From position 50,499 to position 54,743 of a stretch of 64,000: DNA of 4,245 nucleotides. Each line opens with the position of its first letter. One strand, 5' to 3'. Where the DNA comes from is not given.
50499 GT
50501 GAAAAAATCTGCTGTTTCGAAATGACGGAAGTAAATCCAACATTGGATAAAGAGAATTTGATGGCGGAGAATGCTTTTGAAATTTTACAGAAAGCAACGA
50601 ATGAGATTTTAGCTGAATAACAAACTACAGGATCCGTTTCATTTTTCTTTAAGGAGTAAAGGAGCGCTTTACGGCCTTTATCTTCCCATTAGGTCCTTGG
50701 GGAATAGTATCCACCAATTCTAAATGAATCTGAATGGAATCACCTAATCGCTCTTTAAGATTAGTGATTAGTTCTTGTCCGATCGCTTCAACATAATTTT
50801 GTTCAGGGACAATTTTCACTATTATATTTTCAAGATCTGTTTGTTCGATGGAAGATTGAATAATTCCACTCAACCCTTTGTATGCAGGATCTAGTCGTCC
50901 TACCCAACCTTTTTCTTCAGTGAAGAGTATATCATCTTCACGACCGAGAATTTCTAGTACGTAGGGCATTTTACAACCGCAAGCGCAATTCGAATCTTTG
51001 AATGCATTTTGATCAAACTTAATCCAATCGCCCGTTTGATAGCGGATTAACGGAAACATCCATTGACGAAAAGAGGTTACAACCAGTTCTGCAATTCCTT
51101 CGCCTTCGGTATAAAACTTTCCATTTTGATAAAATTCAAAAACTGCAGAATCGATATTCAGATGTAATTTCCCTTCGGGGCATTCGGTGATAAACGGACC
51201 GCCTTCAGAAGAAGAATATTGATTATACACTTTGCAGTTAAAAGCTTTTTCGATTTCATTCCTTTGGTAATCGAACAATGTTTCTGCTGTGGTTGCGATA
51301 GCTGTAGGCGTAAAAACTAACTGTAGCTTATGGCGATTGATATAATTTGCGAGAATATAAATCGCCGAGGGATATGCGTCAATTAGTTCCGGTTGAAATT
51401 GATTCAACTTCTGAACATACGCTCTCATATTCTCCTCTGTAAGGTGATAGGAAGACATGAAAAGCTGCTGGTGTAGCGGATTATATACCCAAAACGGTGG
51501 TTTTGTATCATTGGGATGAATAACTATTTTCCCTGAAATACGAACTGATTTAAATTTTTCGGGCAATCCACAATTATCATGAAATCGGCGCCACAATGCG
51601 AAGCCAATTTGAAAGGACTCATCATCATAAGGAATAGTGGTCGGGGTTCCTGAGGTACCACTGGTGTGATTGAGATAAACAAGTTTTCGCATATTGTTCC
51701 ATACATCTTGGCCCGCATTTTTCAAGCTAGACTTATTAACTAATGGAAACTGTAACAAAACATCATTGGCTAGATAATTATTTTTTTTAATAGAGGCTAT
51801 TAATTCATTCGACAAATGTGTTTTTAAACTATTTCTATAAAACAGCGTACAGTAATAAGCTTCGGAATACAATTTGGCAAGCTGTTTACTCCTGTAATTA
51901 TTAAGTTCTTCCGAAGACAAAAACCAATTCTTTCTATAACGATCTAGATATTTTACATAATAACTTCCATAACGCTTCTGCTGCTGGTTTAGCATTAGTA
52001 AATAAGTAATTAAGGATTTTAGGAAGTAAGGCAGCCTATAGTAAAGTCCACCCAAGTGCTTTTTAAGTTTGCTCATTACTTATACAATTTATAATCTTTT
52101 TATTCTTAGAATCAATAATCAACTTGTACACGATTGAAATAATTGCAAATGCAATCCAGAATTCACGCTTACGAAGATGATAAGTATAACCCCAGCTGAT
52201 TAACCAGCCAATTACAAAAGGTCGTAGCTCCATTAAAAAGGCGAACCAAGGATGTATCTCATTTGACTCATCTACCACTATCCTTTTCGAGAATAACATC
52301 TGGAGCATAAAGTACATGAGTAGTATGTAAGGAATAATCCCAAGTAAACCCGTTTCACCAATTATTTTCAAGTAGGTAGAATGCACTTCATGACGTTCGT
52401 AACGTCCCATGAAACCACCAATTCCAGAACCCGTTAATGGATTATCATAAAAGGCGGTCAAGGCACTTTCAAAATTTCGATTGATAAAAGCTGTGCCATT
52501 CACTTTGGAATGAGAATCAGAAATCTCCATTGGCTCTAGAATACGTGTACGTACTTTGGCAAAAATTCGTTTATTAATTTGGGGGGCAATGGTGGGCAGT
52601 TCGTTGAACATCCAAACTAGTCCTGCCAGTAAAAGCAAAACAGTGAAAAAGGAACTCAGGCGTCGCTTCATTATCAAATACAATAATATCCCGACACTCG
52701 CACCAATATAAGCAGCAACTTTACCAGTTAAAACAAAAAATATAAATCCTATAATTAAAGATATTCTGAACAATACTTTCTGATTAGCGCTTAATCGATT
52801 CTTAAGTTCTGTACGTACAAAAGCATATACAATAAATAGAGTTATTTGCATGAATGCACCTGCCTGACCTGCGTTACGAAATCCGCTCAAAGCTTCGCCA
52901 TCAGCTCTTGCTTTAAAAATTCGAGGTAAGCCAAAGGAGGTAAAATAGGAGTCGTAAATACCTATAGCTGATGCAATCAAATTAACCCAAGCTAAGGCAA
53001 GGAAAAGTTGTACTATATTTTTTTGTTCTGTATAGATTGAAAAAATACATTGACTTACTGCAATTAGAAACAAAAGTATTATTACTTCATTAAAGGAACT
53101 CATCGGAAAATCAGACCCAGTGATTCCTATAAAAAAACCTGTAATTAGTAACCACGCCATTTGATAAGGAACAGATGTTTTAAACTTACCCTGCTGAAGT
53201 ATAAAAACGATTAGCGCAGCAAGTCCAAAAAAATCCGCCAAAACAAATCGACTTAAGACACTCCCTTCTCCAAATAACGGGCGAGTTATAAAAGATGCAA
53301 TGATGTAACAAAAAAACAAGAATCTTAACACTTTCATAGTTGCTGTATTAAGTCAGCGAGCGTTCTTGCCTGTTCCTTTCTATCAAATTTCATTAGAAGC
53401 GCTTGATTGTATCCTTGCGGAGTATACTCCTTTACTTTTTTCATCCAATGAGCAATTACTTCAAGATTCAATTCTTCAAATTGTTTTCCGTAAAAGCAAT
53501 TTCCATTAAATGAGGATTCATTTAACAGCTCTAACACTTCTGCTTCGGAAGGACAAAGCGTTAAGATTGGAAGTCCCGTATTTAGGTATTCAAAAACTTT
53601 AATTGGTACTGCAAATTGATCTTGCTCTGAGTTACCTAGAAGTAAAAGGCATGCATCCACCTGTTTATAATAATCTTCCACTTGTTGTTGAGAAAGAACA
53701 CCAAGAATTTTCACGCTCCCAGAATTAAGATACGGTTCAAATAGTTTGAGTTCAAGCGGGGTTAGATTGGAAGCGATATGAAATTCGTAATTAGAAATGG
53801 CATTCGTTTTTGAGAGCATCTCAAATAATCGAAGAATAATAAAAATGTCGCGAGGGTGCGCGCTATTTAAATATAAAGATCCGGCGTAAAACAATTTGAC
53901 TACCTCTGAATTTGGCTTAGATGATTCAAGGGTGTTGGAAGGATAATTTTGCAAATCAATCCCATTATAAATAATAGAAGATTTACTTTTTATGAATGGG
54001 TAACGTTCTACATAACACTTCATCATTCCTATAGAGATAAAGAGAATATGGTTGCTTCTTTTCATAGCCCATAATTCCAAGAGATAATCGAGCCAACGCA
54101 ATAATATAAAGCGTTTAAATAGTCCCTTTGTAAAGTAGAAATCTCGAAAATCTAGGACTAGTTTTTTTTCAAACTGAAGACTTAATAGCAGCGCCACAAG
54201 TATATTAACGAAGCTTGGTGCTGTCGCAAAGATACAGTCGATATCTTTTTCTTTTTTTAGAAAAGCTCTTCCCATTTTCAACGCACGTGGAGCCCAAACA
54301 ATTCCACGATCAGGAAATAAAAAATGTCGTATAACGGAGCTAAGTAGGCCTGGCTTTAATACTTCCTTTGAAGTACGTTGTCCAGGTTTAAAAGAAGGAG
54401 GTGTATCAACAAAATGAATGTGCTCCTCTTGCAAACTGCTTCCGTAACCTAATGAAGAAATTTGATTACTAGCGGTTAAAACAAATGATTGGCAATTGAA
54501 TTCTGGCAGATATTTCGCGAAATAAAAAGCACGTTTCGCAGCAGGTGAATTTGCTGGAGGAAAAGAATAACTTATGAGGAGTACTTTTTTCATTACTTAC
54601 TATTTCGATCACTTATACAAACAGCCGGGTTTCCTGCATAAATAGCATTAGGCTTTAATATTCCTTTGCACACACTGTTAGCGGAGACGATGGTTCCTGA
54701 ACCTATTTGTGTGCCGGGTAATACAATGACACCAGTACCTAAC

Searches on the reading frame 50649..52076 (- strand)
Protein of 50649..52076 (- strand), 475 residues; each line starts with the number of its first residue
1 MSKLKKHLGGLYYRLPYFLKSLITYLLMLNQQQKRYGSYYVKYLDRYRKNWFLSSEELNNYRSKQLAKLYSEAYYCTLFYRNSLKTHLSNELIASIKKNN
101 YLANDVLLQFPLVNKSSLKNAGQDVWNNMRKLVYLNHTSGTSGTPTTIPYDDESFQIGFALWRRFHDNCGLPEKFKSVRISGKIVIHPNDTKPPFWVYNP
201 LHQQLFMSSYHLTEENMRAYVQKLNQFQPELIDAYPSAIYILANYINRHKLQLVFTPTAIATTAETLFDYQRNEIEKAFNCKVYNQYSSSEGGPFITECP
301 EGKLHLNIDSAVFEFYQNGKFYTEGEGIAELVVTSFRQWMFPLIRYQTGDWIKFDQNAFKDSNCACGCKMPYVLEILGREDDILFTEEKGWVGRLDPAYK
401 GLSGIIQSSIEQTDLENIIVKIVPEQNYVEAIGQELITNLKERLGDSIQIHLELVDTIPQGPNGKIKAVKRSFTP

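Call 9: search_protein_families(library=pfam, proteins=[window:50649-52076:-], max_evalue=0.001)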
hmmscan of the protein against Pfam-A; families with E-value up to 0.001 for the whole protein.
window:50649-52076:- (475 aa): 0 families

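Call 22: search_protein_families(library=pfam, proteins=[window:50649-52076:-], max_evalue=1)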
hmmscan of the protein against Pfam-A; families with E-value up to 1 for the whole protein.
window:50649-52076:- (475 aa): 1 family
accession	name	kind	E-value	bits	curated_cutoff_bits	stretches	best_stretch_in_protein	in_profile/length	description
PF00501.34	AMP-binding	-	0.019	14.2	29.9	1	106-158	132-190/384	AMP-binding enzyme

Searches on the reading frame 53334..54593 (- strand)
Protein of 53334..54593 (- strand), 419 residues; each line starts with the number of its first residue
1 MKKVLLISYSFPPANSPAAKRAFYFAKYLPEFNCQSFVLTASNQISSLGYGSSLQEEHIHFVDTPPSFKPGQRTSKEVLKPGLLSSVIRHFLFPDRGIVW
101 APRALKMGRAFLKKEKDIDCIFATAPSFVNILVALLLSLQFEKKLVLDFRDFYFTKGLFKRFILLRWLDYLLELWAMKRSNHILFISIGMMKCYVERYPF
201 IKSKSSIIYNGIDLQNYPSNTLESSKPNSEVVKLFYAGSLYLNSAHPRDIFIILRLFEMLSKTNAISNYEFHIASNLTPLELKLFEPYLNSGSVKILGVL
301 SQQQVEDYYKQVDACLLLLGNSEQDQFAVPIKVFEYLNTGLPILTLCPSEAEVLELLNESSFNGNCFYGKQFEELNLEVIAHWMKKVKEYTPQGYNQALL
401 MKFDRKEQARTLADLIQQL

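Call 9: search_protein_families(library=pfam, proteins=[window:53334-54593:-], max_evalue=0.001)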
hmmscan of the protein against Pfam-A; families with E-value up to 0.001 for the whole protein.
window:53334-54593:- (419 aa): 2 families
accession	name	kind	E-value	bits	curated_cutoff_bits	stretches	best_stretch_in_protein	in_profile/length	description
PF13439.12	Glyco_transf_4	-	5e-08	33.6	28.5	1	82-215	38-169/170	Glycosyltransferase Family 4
PF13692.12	Glyco_trans_1_4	-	0.00085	20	27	0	250-346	17-106/142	Glycosyl transferases group 1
